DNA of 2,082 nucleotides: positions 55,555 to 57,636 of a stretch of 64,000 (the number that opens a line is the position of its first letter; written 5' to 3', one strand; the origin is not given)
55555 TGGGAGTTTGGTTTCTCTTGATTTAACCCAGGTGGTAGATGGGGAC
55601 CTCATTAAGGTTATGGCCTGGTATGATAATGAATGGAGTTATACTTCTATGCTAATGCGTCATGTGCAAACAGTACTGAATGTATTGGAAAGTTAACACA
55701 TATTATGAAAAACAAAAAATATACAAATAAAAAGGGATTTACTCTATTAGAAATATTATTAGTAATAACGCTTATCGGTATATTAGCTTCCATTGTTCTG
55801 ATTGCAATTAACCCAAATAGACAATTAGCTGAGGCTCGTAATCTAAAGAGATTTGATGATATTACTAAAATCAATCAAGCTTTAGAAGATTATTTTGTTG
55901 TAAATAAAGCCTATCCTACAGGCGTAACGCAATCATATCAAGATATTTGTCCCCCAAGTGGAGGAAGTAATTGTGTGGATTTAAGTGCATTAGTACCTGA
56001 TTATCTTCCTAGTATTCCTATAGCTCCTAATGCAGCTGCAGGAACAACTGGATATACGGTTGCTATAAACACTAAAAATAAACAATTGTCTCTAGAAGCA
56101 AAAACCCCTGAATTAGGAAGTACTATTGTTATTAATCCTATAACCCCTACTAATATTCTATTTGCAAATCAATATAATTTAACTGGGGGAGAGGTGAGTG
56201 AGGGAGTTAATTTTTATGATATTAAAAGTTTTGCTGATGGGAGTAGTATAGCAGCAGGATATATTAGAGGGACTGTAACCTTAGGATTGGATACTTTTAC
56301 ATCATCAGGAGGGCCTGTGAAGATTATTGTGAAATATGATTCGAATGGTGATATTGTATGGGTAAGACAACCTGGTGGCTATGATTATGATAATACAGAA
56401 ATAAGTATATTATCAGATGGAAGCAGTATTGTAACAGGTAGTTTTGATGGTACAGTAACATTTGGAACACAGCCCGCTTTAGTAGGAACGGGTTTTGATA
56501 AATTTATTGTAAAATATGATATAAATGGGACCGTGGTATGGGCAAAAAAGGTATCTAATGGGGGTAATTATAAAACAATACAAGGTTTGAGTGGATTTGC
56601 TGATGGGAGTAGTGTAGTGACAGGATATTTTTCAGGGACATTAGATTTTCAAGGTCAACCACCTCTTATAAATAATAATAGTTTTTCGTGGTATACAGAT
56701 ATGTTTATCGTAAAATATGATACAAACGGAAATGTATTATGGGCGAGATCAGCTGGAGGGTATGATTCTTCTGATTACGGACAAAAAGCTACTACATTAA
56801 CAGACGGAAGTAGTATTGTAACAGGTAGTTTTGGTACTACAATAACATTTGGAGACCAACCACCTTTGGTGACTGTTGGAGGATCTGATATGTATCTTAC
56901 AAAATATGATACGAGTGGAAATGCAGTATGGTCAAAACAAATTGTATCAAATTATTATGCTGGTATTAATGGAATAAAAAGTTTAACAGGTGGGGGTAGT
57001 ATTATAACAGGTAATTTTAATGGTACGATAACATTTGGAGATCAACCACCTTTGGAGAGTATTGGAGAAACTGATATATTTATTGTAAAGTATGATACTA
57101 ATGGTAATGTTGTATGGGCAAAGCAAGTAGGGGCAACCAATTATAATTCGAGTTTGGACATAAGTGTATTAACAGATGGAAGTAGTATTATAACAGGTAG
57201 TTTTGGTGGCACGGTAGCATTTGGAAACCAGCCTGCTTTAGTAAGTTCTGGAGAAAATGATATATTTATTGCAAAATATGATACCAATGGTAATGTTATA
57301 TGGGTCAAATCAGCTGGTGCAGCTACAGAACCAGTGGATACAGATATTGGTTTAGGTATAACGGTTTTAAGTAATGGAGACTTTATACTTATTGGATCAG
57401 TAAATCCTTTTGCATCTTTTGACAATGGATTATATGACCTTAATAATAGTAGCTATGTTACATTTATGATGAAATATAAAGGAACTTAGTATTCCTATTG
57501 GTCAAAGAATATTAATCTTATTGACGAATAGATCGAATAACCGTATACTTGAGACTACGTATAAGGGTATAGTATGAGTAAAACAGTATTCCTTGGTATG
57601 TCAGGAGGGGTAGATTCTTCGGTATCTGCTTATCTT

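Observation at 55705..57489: Type IV pilin fused to a multi-blade beta-propeller (SBBP-like) domain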

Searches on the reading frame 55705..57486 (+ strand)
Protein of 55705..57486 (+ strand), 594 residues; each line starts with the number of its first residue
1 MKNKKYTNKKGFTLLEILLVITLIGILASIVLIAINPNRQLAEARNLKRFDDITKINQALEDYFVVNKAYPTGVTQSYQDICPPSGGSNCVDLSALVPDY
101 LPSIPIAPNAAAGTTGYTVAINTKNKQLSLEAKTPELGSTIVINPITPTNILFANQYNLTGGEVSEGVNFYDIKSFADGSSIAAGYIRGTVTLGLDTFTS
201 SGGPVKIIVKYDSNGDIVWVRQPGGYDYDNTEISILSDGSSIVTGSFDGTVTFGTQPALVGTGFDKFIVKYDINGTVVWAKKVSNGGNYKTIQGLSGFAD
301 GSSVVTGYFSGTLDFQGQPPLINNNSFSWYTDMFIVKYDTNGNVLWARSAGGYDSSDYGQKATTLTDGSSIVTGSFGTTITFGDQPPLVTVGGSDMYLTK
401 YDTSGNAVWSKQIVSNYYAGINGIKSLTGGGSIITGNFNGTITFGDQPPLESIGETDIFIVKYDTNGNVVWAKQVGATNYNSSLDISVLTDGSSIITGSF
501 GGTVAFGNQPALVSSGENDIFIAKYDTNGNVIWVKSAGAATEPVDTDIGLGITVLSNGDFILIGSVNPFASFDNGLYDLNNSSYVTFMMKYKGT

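Call 4: search_protein_families(library=pfam, proteins=[window:55705-57486:+], max_evalue=1)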
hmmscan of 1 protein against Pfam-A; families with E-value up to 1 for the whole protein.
window:55705-57486:+ (594 aa): 9 families
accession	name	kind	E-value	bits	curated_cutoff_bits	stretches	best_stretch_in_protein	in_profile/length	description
PF07963.17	N_methyl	-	8.8e-07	28.7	21.2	1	8-32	3-27/27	Prokaryotic N-terminal methylation motif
PF23277.2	Ig_Dlec1_1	-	0.023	15.3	29.7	0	226-273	43-90/105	Deleted in lung and esophageal cancer protein 1 Ig domain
PF03527.20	RHS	-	0.032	14.5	27.9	0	463-472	16-25/38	RHS protein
PF16886.11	ATP-synt_ab_Xtn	-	0.061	13.5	25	0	176-233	16-67/88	ATPsynthase alpha/beta subunit barrel-sandwich domain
PF17164.10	DUF5122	-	0.11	13.2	27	0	514-531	15-32/36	Domain of unknown function (DUF5122) beta-propeller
PF18315.6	VCH_CASS14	-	0.12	12.9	26.7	0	338-366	45-73/97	Integron cassette protein VCH_CASS1 chain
PF23411.1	Beta-prop_Vps41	-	0.24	11.1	33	0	231-253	59-81/332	Vps42 beta-propeller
PF18962.6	Por_Secre_tail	-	0.28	11.9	27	0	460-493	24-57/75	Secretion system C-terminal sorting domain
PF10049.14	DUF2283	-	0.6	10.8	23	0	207-220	30-43/49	Protein of unknown function (DUF2283)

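Call 5: search_protein_families(library=ncbifam, proteins=[window:55705-57486:+], max_evalue=1)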
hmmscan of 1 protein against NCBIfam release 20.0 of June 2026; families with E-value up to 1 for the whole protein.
window:55705-57486:+ (594 aa): 16 families
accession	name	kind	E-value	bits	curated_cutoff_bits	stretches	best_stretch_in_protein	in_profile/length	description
NF047494.1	Lepto_SBBP_lipo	equivalog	3.6e-30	105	400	4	330-468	159-292/466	SBBP repeat beta-propeller lipoprotein, LipL53 family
TIGR01708.2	typeII_sec_gspH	equivalog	7.7e-09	35.8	80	1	10-49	2-42/169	type II secretion system minor pseudopilin GspH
TIGR01710.1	typeII_sec_gspG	equivalog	1.3e-08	35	88.85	1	10-73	1-62/134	type II secretion system major pseudopilin GspG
TIGR02532.1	IV_pilin_GFxxxE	domain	7.2e-07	28.8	16.3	1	9-32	1-24/24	prepilin-type N-terminal cleavage/methylation domain-containing protein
NF007848.0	PRK10557.1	equivalog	1.5e-06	27.7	120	0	3-34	4-31/192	prepilin peptidase-dependent protein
NF052348.1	beta_propeller_lectin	domain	0.00012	21.3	200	2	314-412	38-131/337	beta propeller lectin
NF041013.1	T4P_ComGE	equivalog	0.00056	20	49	1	8-45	2-39/83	competence type IV pilus minor pilin ComGE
NF040982.1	ComGD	equivalog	0.00068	20.1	70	1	9-52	1-45/139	competence type IV pilus minor pilin ComGD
NF007862.0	PRK10574.1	equivalog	0.0014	18.7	138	1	7-34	2-29/145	prepilin peptidase-dependent pilin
NF041775.1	typeIV_PilA_Myxo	equivalog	0.0027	17.7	400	1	8-32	9-33/214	type IV pilin protein PilA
NF040999.1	pilin_ComGC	equivalog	0.0089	16.2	75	1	9-32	1-24/84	competence type IV pilus major pilin ComGC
NF007800.0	PRK10506.1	equivalog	0.01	15.7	158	1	4-30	3-29/163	prepilin peptidase-dependent protein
NF052349.1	BP39L_fam_lectin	equivalog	0.011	14.8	400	1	452-544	50-131/335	BP39L family lectin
NF041002.1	pilin_ComGF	equivalog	0.15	12.3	80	1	9-35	1-27/139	competence type IV pilus minor pilin ComGF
TIGR02596.1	TIGR02596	subfamily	0.18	11.8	70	1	12-36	1-25/196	Verru_Chthon cassette protein D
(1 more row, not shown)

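Call 11: find_homologous_proteins(query=window:55705-57486:+)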
Query window:55705-57486:+ (594 aa): 1126 proteins with E <= 0.001 among 8000 candidates; the best 120 are listed.
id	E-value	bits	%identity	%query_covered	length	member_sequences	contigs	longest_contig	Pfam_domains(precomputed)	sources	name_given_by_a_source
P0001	0.0e+0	1309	100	100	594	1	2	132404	PF07963.18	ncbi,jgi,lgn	jgi:prepilin-type N-terminal cleavage/methylation domain-containing protein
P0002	0.0e+0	1199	93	100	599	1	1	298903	PF07963.18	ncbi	-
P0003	5.3e-128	446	45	98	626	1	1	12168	PF07963.18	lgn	-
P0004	8.1e-127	442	36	65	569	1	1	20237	PF18962.8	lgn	-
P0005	2.0e-126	441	44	97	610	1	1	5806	PF07963.18,PF17164.11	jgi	jgi:prepilin-type N-terminal cleavage/methylation domain-containing protein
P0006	2.2e-105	372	42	85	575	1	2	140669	PF08931.16,PF07963.18,PF17164.11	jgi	jgi:prepilin-type N-terminal cleavage/methylation domain-containing protein/uncharacterized delta-60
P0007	9.8e-105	369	41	67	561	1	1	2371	PF17633.7,PF18962.8,PF20622.5,PF06739.18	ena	-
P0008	1.2e-102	363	34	56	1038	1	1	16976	PF07679.23,PF13895.13,PF13927.13,PF06739.18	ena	-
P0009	4.4e-102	361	39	93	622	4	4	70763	PF07963.18,PF17164.11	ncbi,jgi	jgi:prepilin-type N-terminal cleavage/methylation domain-containing protein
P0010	4.7e-102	361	38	98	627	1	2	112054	PF07963.18,PF17164.11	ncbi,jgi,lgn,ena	jgi:prepilin-type N-terminal cleavage/methylation domain-containing protein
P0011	7.0e-100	353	33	75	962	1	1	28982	PF18962.8,PF06739.18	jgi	-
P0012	7.3e-100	353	34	64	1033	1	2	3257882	PF18962.8,PF06739.18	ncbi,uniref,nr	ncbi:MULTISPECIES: SBBP repeat-containing protein [Flavobacterium]|uniref:SBBP repeat-containing pro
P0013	4.6e-99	351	39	96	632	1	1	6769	PF07963.18,PF17164.11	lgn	-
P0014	6.6e-99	350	36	98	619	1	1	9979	PF07963.18,PF17164.11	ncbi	-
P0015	1.4e-98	349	41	89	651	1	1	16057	PF07963.18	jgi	jgi:prepilin-type N-terminal cleavage/methylation domain-containing protein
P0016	7.1e-98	347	32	68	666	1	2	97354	PF17164.11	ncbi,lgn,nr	ncbi:MAG: hypothetical protein HYR85_04675 [Planctomycetes bacterium]|nr:hypothetical protein [Planc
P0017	8.5e-97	343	38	98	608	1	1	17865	PF07963.18,PF17164.11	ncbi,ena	-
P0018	4.2e-95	338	37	98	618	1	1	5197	PF07963.18,PF17164.11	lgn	-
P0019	1.2e-94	336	38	97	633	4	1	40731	PF07963.18,PF17164.11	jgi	jgi:prepilin-type N-terminal cleavage/methylation domain-containing protein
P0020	1.7e-94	336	38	96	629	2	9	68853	PF07963.18,PF17164.11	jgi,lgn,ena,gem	-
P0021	1.9e-94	335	38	60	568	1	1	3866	PF13585.13,PF18962.8,PF20622.5,PF06739.18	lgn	-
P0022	9.3e-94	333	38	99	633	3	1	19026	PF07963.18,PF17164.11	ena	-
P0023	2.2e-93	332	38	90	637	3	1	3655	PF07963.18,PF17164.11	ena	-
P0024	2.2e-92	329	39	55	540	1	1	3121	PF18962.8,PF06739.18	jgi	jgi:hypothetical protein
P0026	9.4e-89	317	38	97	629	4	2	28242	PF07963.18,PF17164.11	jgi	jgi:prepilin-type N-terminal cleavage/methylation domain-containing protein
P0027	7.4e-87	310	34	65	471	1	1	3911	PF18962.8,PF06739.18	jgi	jgi:hypothetical protein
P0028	3.8e-86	308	39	61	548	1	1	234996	PF18962.8,PF06739.18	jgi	-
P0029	3.2e-85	305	34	59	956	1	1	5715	PF17164.11,PF03775.23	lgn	-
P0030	7.5e-85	304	39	96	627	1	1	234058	PF07963.18,PF17164.11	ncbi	-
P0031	3.2e-84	302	33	67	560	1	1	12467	PF18962.8,PF06739.18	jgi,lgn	jgi:hypothetical protein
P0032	3.7e-83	298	37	64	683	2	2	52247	PF18962.8,PF20622.5,PF06739.18,PF18911.7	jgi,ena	-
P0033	8.2e-83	297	36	97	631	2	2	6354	PF07963.18,PF17164.11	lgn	-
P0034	2.0e-82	296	37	68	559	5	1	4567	PF17164.11,PF18962.8,PF13860.13,PF06739.18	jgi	-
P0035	2.8e-82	295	37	96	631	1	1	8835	PF17164.11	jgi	jgi:prepilin-type N-terminal cleavage/methylation domain-containing protein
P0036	5.2e-82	294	36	71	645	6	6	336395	PF17164.11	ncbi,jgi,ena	-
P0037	5.7e-82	294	39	68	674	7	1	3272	PF08931.16,PF17164.11,PF13753.13,PF13946.12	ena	-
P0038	1.6e-81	293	38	54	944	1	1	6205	PF18962.8,PF06739.18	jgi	jgi:hypothetical protein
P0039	1.9e-81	293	35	65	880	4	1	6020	PF18962.8,PF19081.7,PF06739.18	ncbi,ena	-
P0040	1.9e-81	293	36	64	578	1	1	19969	PF17164.11,PF18962.8,PF06739.18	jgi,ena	-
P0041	1.3e-79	287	38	61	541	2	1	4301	PF18962.8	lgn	-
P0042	4.4e-79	285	39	58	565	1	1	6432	PF18962.8,PF06739.18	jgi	jgi:hypothetical protein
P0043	4.9e-79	285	35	65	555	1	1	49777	PF18962.8,PF06739.18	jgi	jgi:hypothetical protein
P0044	6.6e-79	284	37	60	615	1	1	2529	PF18962.8,PF06739.18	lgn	-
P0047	1.0e-77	280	35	60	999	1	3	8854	PF18962.8,PF25293.2,PF06739.18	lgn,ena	-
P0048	1.8e-77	279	38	61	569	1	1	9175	PF17164.11,PF18962.8,PF06739.18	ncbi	-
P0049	2.3e-77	279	39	67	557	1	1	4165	PF17164.11,PF18962.8,PF26421.1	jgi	jgi:hypothetical protein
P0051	1.6e-76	276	40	63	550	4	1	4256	PF17164.11,PF18962.8,PF26421.1,PF06739.18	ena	-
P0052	2.6e-75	272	37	63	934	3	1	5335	PF18962.8,PF06739.18,PF18911.7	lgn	-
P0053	3.7e-75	272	39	67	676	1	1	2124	PF17164.11,PF13753.13,PF13946.12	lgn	-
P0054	5.8e-75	271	31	72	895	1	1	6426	PF06739.18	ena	-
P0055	7.8e-74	267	40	68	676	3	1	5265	PF17164.11,PF13753.13,PF13946.12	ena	-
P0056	1.1e-73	267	40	60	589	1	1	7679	PF18962.8,PF06739.18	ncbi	-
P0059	2.3e-73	266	40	68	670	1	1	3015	PF17164.11,PF13753.13,PF13946.12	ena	-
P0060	5.0e-73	265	39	66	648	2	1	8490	PF17164.11,PF18962.8,PF06739.18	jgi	jgi:hypothetical protein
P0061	5.6e-73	265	33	64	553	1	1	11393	PF13585.13,PF18962.8,PF13860.13,PF06739.18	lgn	-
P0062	6.0e-72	261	40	57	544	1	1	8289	PF17164.11,PF18962.8,PF20622.5,PF06739.18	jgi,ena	-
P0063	8.7e-72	261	38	60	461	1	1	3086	PF20622.5,PF06739.18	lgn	-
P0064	1.0e-71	260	37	65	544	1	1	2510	PF28532.1,PF17164.11,PF18962.8,PF18719.8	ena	-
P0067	2.6e-71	259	43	61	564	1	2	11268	PF22352.3,PF17164.11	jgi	jgi:hypothetical protein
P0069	5.2e-71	258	30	67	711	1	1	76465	PF13798.12,PF17164.11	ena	-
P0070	6.1e-71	258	37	55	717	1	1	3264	PF13585.13,PF06739.18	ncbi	-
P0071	1.1e-70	257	37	68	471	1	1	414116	PF06739.18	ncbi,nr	ncbi:MAG: SBBP repeat-containing protein [Bacteroidetes bacterium]|nr:SBBP repeat-containing protein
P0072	2.6e-70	256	40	58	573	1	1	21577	PF18962.8,PF26421.1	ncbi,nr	ncbi:MAG: T9SS type A sorting domain-containing protein [Bacteroidetes bacterium]|nr:T9SS type A sor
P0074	5.7e-70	255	36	58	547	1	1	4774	PF18962.8,PF06739.18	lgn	-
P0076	1.7e-69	253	36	82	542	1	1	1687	PF17164.11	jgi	jgi:uncharacterized delta-60 repeat protein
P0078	2.1e-69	253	33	58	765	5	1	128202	PF13573.13,PF18962.8,PF06739.18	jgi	-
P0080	4.3e-69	252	36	56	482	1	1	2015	PF18962.8,PF25293.2,PF06739.18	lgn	-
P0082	6.9e-69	251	39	55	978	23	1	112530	PF17164.11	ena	-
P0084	6.4e-68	248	36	70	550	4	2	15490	PF18962.8,PF06739.18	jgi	-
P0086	3.8e-67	245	37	61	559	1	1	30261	PF18962.8,PF06739.18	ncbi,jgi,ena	ncbi:MAG: T9SS type A sorting domain-containing protein [Bacteroidota bacterium]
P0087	4.6e-67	245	34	80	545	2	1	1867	PF17164.11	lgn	-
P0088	5.7e-67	245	35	63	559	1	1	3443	PF18962.8,PF26421.1,PF06739.18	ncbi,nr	ncbi:MAG: SBBP repeat-containing protein [Bacteroidia bacterium]|nr:SBBP repeat-containing protein [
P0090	6.4e-67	245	35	62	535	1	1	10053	PF18962.8,PF06739.18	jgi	jgi:hypothetical protein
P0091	6.8e-67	245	38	61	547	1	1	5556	PF18962.8,PF06739.18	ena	-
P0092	6.8e-67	245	38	59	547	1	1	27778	PF18962.8,PF06739.18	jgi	jgi:hypothetical protein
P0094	7.7e-67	244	41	58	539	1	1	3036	PF18962.8,PF06739.18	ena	-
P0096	1.1e-66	244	37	66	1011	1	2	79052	PF18962.8,PF06739.18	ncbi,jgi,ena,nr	ncbi:MAG: SBBP repeat-containing protein [Ignavibacteriales bacterium]|nr:SBBP repeat-containing pro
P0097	1.3e-66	244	35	64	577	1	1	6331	PF18962.8,PF20622.5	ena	-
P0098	4.9e-66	242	34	61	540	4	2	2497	PF18962.8,PF06739.18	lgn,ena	-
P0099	7.9e-66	241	37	70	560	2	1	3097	PF18962.8,PF25293.2,PF06739.18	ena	-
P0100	9.8e-66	241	34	71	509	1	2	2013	PF17164.11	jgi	jgi:hypothetical protein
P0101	1.1e-65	241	33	66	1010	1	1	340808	PF13585.13,PF17164.11,PF18962.8,PF06739.18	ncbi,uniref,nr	ncbi:SBBP repeat-containing protein [Cytophagaceae bacterium YF14B1]|uniref:SBBP repeat-containing p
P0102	1.3e-65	240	40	66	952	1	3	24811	PF18962.8,PF06739.18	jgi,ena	-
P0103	2.6e-65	239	34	54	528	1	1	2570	PF18962.8,PF06739.18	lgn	-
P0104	4.8e-65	238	39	66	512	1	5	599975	PF06739.18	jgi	jgi:hypothetical protein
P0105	5.5e-65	238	42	60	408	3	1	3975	PF13798.12,PF17164.11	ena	-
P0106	6.9e-65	238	33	71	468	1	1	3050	PF17164.11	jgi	-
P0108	2.2e-64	236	36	69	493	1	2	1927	PF17164.11,PF06739.18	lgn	-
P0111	8.4e-64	234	39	60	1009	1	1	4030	PF00963.25,PF18962.8,PF13860.13,PF06739.18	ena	-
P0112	8.4e-64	234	35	61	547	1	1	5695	PF18962.8,PF06739.18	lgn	-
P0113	1.2e-63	234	34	67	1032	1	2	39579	PF17164.11,PF11617.14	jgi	jgi:Putative metal-binding motif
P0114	1.7e-63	233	38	56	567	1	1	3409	PF18962.8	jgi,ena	-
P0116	3.0e-63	233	38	70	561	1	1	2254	PF17164.11,PF18962.8,PF06739.18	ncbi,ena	-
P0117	4.7e-63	232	35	65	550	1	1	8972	PF18962.8,PF06739.18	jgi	jgi:hypothetical protein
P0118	8.6e-63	231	38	64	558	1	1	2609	PF17164.11,PF18962.8,PF26421.1,PF06739.18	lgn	-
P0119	1.3e-62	230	39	61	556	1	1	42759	PF18962.8,PF06739.18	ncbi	ncbi:MAG: SBBP repeat-containing protein [Bacteroidota bacterium]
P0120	1.6e-62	230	34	57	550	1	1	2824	PF18962.8,PF06739.18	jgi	jgi:hypothetical protein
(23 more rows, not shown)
